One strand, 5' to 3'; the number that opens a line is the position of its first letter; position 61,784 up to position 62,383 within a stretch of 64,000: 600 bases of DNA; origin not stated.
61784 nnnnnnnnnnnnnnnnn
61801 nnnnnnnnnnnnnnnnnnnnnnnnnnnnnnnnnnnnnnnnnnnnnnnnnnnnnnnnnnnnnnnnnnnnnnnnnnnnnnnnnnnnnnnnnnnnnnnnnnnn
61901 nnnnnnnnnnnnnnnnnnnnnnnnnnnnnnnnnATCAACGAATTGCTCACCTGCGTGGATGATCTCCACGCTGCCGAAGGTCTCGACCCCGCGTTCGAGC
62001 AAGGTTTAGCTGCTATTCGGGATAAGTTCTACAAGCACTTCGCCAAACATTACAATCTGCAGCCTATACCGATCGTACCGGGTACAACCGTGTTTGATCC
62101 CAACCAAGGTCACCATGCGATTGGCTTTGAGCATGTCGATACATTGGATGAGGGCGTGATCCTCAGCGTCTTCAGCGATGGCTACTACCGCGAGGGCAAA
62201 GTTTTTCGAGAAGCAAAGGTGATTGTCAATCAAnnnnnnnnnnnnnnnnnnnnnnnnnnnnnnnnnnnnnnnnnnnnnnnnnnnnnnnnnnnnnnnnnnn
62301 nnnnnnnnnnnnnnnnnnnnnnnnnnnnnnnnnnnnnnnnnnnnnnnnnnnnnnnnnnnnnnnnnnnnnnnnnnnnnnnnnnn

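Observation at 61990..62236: GrpE-like C-terminal domain on the third gene of the second SPFH module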

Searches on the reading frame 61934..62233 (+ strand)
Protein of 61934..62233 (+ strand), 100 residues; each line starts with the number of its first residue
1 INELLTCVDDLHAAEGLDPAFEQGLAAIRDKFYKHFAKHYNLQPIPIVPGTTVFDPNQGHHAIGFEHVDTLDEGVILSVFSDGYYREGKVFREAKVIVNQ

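Call 45: find_homologous_proteins(query=A2, max_evalue=0.00001)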
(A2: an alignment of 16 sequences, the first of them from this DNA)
Query A2 (16 sequences) (100 aa, profile of the alignment): 1 proteins with E <= 0.00001 among 486 candidates.
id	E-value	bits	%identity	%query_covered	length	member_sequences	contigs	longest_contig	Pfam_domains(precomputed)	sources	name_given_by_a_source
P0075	6.1e-33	131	43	70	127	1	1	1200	PF01025.25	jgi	jgi:molecular chaperone GrpE (heat shock protein)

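Call 54: search_solved_structures(query=A2, max_evalue=1, show_alignments=5)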
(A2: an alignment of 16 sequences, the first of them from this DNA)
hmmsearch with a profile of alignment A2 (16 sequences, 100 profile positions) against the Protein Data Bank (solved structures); distinct sequences matched with E-value up to 1: 10.
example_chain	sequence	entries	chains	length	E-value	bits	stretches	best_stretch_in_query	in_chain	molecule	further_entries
1dkg_A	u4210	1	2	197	1.8e-08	37.6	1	2-99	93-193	NUCLEOTIDE EXCHANGE FACTOR GRPE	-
4ani_A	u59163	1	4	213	0.00028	24.1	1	3-100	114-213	PROTEIN GRPE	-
8gb3_E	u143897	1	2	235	0.00079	22.7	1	3-98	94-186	Protein GrpE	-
3a6m_A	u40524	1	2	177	0.038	17.3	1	4-98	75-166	Protein grpE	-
9blt_B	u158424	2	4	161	0.094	16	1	2-98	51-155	GrpE protein homolog 1, mitochondrial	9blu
9bls_B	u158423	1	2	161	0.18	15.1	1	2-98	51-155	GrpE protein homolog 1, mitochondrial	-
2pjp_A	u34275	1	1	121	0.22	14.8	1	61-96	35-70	Selenocysteine-specific elongation factor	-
9qid_B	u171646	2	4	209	0.34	14.2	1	2-98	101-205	GrpE protein homolog 1, mitochondrial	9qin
2w0i_A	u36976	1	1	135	0.41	13.9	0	18-52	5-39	TWINFILIN-2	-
5mqf_K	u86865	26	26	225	0.66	13.3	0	3-65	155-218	Pre-mRNA-splicing factor SPF27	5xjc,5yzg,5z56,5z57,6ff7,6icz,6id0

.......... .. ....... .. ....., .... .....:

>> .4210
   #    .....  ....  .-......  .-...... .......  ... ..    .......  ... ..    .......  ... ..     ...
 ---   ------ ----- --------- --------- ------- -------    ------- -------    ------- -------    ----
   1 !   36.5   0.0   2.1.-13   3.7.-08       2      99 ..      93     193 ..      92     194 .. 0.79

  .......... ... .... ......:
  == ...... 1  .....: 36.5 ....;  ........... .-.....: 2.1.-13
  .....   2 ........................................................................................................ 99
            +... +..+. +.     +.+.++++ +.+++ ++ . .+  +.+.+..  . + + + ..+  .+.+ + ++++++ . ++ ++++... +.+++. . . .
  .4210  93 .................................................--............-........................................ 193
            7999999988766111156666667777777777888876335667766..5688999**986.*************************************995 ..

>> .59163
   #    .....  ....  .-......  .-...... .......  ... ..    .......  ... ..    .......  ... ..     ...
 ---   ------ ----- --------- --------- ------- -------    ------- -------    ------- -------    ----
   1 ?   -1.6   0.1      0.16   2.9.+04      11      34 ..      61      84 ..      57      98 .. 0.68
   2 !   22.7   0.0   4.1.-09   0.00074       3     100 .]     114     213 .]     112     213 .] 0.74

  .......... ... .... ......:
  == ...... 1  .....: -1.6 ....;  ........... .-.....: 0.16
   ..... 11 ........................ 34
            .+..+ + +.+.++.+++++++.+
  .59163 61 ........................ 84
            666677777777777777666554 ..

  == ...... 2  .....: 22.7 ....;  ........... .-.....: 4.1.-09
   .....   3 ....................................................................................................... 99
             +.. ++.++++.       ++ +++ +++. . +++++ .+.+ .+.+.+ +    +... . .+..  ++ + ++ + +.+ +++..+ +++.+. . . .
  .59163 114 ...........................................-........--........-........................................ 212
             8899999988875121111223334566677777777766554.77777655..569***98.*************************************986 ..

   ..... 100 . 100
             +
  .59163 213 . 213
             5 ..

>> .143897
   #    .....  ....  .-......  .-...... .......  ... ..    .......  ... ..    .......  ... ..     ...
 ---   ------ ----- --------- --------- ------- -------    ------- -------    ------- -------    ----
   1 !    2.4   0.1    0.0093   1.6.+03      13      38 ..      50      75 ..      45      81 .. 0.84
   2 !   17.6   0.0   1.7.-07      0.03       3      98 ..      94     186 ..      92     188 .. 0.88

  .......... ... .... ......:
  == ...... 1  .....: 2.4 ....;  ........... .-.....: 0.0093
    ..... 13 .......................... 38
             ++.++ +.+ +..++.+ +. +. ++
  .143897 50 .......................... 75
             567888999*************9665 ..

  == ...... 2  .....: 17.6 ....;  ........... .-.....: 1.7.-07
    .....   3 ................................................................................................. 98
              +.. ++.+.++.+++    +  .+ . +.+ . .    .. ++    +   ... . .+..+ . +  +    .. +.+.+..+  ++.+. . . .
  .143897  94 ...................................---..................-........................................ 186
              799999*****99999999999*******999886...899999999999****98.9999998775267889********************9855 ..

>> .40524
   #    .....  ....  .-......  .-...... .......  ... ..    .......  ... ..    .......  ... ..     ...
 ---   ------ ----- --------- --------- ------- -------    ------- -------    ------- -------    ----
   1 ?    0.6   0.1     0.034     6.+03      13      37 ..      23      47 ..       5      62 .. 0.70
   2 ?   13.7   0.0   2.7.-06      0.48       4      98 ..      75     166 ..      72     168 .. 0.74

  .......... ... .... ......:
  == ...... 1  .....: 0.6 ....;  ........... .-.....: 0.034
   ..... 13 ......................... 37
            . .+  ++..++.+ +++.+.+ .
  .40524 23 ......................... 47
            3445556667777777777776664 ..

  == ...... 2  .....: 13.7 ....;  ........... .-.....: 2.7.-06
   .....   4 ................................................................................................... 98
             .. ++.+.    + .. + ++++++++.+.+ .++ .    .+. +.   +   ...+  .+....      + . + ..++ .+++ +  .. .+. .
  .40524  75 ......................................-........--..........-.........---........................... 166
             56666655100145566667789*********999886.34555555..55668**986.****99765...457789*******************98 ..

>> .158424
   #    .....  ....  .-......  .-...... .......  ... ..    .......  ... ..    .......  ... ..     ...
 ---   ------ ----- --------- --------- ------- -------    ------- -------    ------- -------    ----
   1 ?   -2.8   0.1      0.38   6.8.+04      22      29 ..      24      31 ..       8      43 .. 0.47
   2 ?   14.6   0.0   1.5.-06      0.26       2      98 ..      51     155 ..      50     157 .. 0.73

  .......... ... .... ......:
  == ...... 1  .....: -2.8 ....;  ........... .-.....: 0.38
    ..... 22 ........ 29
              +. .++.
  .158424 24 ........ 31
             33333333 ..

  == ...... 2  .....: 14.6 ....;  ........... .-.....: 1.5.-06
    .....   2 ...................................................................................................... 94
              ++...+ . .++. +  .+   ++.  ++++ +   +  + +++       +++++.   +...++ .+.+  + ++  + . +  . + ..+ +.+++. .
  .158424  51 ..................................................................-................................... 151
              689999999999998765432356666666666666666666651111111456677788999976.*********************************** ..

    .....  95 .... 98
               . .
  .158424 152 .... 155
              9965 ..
